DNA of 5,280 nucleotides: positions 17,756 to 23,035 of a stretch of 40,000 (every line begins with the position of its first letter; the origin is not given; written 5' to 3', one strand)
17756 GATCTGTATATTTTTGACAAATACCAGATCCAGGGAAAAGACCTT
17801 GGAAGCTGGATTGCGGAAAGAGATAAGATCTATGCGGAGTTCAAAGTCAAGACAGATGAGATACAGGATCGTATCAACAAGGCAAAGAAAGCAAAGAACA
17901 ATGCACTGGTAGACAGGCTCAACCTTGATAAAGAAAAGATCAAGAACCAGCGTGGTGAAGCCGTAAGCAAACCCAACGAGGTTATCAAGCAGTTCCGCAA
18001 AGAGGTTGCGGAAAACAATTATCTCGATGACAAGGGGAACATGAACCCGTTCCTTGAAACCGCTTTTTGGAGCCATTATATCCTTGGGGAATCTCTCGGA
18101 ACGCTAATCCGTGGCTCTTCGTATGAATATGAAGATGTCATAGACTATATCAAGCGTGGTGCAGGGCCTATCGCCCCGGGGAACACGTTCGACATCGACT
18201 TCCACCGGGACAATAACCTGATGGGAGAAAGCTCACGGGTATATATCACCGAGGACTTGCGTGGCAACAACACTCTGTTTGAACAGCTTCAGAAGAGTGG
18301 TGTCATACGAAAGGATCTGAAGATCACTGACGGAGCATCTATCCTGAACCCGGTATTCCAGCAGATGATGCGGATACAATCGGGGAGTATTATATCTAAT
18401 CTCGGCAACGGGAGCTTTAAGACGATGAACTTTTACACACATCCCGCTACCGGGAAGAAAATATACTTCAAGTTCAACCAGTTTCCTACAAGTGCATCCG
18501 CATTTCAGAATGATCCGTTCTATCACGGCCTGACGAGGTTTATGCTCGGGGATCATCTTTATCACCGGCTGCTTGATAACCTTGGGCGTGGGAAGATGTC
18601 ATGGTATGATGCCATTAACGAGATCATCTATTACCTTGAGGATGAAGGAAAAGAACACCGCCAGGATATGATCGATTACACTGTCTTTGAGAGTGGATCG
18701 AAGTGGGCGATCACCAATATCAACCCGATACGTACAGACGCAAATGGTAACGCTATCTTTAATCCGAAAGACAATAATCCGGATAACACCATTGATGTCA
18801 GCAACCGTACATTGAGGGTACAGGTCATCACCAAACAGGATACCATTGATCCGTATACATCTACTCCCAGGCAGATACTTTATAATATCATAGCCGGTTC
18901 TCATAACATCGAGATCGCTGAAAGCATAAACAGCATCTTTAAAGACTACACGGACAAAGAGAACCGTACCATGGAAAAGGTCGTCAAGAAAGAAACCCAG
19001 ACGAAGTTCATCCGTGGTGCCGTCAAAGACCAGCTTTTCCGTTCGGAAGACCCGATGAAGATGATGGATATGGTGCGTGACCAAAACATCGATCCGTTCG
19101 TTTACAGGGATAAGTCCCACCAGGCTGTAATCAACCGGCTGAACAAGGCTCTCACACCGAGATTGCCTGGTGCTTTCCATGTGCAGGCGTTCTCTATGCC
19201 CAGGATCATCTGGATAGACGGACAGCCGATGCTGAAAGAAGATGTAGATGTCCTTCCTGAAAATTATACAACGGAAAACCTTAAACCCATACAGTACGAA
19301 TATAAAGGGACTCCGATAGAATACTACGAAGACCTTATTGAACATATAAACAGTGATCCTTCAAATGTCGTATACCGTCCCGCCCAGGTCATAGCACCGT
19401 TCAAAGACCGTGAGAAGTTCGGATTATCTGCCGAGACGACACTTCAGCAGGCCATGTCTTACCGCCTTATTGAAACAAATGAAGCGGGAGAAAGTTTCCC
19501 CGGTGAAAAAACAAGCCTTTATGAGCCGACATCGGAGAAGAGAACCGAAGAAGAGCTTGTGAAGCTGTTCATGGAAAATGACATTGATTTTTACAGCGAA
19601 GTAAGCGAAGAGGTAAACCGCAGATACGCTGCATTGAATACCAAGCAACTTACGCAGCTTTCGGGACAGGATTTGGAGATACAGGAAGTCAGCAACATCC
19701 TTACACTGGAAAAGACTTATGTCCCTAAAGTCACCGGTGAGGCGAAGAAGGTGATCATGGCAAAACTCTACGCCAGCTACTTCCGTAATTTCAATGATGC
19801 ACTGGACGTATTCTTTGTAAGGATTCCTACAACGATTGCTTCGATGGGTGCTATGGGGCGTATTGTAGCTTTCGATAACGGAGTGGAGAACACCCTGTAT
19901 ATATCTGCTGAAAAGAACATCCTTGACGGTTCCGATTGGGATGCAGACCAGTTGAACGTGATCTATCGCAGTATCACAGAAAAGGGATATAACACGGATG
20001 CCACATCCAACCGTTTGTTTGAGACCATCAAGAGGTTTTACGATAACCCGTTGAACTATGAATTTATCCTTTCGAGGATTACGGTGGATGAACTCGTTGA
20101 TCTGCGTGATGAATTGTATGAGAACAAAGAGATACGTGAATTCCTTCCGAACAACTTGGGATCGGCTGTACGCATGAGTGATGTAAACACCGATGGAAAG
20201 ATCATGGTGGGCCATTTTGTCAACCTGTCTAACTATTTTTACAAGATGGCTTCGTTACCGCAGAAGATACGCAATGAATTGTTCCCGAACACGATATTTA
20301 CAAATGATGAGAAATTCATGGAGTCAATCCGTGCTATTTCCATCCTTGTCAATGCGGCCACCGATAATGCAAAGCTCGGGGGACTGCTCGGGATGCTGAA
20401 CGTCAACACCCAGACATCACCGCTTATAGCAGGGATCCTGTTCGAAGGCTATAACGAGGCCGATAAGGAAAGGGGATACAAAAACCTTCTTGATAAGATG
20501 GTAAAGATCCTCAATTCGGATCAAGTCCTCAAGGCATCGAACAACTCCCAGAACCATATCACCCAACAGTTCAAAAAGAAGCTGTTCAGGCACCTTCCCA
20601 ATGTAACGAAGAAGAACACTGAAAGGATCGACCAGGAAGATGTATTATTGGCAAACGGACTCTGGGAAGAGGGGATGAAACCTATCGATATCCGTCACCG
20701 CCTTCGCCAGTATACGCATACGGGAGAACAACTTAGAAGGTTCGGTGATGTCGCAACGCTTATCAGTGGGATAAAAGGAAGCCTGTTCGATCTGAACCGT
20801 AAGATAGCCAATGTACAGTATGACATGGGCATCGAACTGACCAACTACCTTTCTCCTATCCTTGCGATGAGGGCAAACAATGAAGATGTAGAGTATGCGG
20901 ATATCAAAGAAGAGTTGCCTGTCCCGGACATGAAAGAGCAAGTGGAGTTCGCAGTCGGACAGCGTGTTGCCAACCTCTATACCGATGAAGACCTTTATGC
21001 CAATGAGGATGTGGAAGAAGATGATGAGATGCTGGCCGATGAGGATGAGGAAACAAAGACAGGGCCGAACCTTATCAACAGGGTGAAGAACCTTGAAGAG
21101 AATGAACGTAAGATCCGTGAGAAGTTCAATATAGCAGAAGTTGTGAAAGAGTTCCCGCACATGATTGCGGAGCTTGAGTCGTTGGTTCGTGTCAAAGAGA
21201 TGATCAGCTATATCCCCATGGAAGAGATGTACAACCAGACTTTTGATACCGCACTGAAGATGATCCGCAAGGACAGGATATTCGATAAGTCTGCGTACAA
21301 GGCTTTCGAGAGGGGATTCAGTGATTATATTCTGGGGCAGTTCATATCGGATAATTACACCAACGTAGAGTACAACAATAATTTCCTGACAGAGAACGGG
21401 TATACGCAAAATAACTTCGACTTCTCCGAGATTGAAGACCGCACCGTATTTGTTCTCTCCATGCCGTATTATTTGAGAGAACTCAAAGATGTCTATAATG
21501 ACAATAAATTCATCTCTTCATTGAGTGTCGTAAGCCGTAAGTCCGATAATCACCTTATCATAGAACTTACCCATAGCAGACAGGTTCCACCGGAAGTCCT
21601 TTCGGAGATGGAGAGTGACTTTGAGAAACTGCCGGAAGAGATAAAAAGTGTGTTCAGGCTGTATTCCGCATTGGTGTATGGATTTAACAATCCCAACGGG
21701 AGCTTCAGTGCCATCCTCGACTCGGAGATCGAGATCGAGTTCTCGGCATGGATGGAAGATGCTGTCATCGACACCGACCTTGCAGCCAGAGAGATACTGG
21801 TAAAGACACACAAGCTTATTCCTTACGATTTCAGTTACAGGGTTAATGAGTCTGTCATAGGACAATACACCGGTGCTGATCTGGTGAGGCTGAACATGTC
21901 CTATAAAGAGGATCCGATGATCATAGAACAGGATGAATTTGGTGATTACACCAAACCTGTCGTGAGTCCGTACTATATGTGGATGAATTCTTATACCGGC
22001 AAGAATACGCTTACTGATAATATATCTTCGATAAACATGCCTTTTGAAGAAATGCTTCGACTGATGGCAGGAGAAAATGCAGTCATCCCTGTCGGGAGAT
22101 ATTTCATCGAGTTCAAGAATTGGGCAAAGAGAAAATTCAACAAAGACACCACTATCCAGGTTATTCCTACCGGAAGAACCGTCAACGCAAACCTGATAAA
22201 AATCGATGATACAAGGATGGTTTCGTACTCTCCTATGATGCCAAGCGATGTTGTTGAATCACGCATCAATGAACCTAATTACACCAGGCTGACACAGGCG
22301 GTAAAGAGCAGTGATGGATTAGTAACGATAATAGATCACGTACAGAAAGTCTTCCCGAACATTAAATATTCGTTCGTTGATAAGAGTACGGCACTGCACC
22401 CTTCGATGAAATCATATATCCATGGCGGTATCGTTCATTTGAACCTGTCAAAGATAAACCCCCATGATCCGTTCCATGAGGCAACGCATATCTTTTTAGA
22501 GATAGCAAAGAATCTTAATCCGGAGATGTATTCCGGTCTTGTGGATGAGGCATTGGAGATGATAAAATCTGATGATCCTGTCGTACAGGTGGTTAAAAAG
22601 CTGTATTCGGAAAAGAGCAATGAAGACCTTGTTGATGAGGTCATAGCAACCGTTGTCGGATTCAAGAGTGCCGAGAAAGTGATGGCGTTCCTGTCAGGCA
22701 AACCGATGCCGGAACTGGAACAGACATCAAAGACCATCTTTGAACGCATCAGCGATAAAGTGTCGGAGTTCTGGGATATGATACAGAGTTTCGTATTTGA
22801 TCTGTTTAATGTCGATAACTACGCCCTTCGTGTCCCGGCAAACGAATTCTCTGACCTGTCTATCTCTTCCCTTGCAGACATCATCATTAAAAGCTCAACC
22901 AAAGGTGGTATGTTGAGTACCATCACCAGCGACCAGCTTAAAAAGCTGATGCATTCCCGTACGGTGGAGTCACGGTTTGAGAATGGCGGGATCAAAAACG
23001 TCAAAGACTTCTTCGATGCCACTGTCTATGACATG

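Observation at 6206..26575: One uninterrupted 20.4-kb ORF (6,789 codons) encoding a giant multi-enzyme virion protein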

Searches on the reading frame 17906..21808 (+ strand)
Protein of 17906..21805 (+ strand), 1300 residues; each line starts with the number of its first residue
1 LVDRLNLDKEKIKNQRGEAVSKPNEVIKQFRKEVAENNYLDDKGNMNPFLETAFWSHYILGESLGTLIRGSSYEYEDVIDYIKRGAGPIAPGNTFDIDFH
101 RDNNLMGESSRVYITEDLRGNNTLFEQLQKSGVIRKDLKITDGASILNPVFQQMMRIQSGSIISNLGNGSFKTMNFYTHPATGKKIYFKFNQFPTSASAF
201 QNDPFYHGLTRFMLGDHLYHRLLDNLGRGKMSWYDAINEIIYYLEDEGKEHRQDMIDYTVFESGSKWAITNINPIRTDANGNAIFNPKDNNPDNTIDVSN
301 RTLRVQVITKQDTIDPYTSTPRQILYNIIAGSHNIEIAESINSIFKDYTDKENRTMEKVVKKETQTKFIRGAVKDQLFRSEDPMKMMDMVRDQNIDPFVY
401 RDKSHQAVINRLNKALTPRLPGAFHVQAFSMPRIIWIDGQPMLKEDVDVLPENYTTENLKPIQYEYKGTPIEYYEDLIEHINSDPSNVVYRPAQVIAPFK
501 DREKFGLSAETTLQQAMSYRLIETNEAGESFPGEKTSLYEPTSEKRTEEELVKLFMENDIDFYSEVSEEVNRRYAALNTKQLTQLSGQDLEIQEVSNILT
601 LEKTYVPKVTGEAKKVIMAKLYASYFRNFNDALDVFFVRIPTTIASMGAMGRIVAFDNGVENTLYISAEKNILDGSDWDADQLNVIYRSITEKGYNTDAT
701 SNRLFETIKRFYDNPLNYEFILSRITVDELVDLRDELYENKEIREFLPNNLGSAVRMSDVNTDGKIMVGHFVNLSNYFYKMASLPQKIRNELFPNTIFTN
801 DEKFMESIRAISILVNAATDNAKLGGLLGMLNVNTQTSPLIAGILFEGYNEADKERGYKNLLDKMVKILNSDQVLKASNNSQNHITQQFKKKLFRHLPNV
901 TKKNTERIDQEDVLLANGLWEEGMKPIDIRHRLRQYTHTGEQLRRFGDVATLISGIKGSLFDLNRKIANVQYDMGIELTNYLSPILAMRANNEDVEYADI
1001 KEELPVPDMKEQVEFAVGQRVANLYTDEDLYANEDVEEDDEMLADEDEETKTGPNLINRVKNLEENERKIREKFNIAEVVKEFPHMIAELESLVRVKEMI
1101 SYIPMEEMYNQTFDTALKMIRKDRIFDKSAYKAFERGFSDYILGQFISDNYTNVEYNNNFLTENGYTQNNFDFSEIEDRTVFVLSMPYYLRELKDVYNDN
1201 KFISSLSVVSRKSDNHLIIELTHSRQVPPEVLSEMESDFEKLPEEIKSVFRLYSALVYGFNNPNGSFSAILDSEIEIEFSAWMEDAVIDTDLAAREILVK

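Call 4: search_protein_families(library=pfam, proteins=[window:18209-21808:+], max_evalue=0.1)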
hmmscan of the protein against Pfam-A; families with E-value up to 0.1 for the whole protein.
window:18209-21808:+ (1200 aa): 0 families

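Call 5: search_protein_families(library=phrogs, proteins=[window:18209-21808:+], max_evalue=0.01)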
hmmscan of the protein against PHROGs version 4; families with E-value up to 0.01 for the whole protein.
window:18209-21808:+ (1200 aa): 0 families

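Call 13: find_homologous_proteins(query=window:17906-21805:+, max_evalue=0.001)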
Query window:17906-21805:+: 5265 candidates shared short words with the query, none scored E <= 0.001.

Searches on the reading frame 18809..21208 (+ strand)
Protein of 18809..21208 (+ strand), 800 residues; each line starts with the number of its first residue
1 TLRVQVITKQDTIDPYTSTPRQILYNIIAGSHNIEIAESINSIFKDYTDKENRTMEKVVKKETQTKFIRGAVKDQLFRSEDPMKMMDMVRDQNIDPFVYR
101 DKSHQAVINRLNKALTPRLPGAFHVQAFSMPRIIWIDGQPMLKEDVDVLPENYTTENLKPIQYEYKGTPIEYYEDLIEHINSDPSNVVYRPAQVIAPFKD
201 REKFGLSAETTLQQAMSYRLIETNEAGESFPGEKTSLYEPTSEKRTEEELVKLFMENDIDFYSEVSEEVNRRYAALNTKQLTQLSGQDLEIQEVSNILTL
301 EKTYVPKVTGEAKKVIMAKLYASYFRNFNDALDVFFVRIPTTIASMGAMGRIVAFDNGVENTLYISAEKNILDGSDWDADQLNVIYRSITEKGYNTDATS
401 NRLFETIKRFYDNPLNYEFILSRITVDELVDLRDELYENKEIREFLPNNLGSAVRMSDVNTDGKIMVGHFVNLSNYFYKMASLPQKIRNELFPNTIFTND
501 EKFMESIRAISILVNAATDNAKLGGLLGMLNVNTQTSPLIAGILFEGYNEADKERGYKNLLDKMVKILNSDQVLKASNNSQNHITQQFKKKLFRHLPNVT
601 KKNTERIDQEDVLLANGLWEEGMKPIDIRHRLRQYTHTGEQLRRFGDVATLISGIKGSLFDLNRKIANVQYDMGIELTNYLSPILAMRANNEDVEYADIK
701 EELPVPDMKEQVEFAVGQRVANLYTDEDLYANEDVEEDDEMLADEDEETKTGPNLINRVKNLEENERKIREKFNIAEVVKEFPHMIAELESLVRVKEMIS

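Call 22: find_related_loci(query=window:18809-21208:+, collection=viral_contigs, flank=10000)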
Query window:18809-21208:+ (800 aa) in viral_contigs; peptide patterns used: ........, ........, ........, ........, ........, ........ (x = any residue, [..] = any of these).
4 stretches matched a pattern, but none encodes a relative of the query by tblastn (E <= 1e-3).

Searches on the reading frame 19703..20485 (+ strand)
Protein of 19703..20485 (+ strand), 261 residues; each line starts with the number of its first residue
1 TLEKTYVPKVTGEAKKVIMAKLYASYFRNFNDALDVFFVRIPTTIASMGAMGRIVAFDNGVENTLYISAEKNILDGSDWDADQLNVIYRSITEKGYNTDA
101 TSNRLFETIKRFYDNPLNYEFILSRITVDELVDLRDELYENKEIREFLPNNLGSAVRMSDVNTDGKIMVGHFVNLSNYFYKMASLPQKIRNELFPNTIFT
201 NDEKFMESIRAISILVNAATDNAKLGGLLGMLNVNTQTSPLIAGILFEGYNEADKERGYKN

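Call 63: search_solved_structures(query=A4, max_evalue=10, show_alignments=1)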
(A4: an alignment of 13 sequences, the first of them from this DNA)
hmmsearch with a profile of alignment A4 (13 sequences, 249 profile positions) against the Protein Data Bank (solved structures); distinct sequences matched with E-value up to 10: 2.
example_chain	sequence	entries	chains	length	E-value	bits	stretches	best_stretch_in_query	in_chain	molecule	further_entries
5kz5_A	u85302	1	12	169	0.67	12.7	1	70-121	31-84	Frataxin, mitochondrial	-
6o56_A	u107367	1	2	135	1.1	12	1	49-118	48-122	CRISPR-associated endonuclease Cas9/Csn1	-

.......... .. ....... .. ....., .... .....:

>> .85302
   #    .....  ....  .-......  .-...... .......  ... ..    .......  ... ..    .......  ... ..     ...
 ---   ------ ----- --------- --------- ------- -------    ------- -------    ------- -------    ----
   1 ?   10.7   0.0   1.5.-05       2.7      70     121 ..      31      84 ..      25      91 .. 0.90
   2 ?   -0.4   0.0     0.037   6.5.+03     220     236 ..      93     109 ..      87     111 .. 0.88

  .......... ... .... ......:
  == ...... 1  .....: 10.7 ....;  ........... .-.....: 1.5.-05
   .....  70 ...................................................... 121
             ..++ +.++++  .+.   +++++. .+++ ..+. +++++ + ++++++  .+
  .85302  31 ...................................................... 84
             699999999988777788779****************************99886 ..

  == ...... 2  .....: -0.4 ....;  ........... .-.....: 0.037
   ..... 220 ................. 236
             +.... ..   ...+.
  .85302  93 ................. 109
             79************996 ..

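Call 64: find_homologous_proteins(query=A4, max_evalue=0.001)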
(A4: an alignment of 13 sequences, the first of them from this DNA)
Query A4 (13 sequences): 5263 candidates shared short words with the query, none scored E <= 0.001.

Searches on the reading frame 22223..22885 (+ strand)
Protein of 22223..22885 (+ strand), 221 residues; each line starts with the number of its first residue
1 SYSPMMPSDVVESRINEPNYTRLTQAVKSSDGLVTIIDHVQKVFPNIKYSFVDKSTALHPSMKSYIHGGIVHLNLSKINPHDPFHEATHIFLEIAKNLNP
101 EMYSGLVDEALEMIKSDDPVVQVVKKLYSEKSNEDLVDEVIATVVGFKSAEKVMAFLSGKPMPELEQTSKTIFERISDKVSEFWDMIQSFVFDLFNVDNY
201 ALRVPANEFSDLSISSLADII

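Call 58: search_solved_structures(query=A3, max_evalue=10)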
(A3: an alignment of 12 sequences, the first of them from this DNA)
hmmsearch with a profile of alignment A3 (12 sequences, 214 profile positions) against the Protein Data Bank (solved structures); distinct sequences matched with E-value up to 10: 9.
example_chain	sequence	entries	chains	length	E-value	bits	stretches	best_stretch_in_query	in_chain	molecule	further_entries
6ez4_A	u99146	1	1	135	0.65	12.7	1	88-170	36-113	RNA polymerase II-associated protein 3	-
4yy2_A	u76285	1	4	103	0.76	12.5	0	117-158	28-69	dTor_3x33L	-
4yy5_A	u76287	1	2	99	0.76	12.5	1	116-158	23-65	dTor_3x33L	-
6ff6_A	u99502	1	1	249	0.88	12.3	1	48-122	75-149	BRIC1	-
3pjs_K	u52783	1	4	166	0.96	12.1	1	137-193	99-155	Voltage-gated potassium channel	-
2nbs_A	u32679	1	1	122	1.1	12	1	8-59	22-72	E_1r26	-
9wwa_A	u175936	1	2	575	1.5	11.5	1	125-187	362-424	portal protein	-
8qad_A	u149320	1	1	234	5.8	9.6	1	102-194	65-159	sc-apCC-6-LLIA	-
9r1o_A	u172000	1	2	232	7.6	9.2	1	102-195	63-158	sc-apCC-6-DPH-NR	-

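Call 60: search_protein_families(library=pfam, alignment_id=A3, max_evalue=1)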
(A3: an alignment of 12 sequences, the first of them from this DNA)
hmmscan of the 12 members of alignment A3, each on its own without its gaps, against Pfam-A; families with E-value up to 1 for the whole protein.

A. member 1, seq(221 aa): 0 families

B. families by the number of members that match (of 12 scanned): 23 families
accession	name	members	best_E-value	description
PF09824.15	ArsR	1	0.018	ArsR transcriptional regulator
PF24810.1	RBD_LARS1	1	0.025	Leucine--tRNA ligase, RagD-binding domain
PF14490.11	HHH_RecD2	1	0.026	ATP-dependent RecD2 DNA helicase HHH domain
PF19241.4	DUF5891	1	0.028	Family of unknown function (DUF5891)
PF11337.13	DUF3139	1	0.036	Protein of unknown function (DUF3139)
PF07088.17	GvpD_P-loop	1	0.043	GvpD gas vesicle protein, P-loop domain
PF16286.10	DUF4932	1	0.054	Domain of unknown function (DUF4932)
PF19186.5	DUF5868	1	0.06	Family of unknown function (DUF5868)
PF08953.17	DUF1899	1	0.068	Domain of unknown function (DUF1899)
PF20421.4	DHR-2_Lobe_C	1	0.075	DHR-2, Lobe C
PF20779.2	MACPF_D2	1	0.085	MACPF protein, D2 domain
PF10216.14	ChpXY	1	0.086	CO2 hydration protein (ChpXY)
PF18175.6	HU-CCDC81_bac_2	1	0.099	CCDC81-like prokaryotic HU domain 2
PF03960.21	ArsC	1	0.1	ArsC family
PF14130.12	Cap4_nuclease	1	0.11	Cap4, dsDNA endonuclease domain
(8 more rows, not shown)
